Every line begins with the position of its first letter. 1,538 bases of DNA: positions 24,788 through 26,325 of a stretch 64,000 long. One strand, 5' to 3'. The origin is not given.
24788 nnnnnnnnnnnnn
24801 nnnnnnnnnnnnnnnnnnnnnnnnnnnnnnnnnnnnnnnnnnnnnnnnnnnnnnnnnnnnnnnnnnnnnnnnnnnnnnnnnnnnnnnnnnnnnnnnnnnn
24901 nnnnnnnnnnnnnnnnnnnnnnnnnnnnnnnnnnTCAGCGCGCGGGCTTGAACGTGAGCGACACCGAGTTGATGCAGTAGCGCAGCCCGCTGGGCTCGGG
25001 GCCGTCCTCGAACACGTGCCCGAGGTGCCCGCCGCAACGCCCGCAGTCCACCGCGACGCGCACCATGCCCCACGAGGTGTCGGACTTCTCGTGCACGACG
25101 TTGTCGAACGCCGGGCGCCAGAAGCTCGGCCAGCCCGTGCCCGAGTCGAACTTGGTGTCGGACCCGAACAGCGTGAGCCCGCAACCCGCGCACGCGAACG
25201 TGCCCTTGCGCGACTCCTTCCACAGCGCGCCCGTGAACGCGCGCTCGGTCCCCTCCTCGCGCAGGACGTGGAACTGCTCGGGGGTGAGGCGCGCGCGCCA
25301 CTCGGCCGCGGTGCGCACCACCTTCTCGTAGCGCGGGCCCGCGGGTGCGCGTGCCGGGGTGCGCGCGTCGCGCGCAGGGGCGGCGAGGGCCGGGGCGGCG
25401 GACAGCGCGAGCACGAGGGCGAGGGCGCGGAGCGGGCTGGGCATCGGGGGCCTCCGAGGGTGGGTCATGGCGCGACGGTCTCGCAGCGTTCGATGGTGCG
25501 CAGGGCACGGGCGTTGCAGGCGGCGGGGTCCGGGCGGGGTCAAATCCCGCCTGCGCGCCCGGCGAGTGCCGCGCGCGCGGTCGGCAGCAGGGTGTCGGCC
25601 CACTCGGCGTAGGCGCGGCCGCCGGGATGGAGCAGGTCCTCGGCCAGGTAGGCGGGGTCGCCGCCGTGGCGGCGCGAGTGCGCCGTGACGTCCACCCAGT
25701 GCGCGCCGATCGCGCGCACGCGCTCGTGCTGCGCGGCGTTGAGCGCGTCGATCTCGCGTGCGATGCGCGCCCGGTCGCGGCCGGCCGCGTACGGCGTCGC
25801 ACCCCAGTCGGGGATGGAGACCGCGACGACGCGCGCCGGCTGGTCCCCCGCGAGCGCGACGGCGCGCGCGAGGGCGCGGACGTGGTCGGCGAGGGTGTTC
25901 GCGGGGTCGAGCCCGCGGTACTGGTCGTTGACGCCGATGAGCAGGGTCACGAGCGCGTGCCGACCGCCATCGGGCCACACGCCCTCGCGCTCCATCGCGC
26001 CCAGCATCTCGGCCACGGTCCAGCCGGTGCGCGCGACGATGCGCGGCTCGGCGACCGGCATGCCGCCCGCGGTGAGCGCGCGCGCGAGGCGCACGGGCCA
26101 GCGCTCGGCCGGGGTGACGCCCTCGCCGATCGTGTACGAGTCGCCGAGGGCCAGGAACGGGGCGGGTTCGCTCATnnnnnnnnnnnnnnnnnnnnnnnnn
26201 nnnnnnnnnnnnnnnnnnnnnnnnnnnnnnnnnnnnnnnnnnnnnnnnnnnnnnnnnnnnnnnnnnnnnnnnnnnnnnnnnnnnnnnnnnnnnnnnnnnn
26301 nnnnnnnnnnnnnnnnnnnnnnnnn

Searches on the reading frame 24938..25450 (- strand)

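Call 75: search_protein_families(library=pfam, proteins=[window:24938-25450:-], max_evalue=0.00001)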
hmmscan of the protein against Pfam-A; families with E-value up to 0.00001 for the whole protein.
window:24938-25450:- (171 aa): 1 family
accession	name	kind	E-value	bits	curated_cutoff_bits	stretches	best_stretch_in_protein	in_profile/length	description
PF01641.26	SelR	-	5.6e-49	165.4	24.9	1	55-169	1-116/116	SelR domain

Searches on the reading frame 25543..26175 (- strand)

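Call 75: search_protein_families(library=pfam, proteins=[window:25543-26175:-], max_evalue=0.00001)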
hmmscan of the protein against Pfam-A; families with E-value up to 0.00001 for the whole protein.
window:25543-26175:- (211 aa): 1 family
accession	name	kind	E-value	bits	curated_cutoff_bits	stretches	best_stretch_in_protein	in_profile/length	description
PF13472.12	Lipase_GDSL_2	-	4.1e-20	73.4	32.9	1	9-190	1-177/178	GDSL-like Lipase/Acylhydrolase family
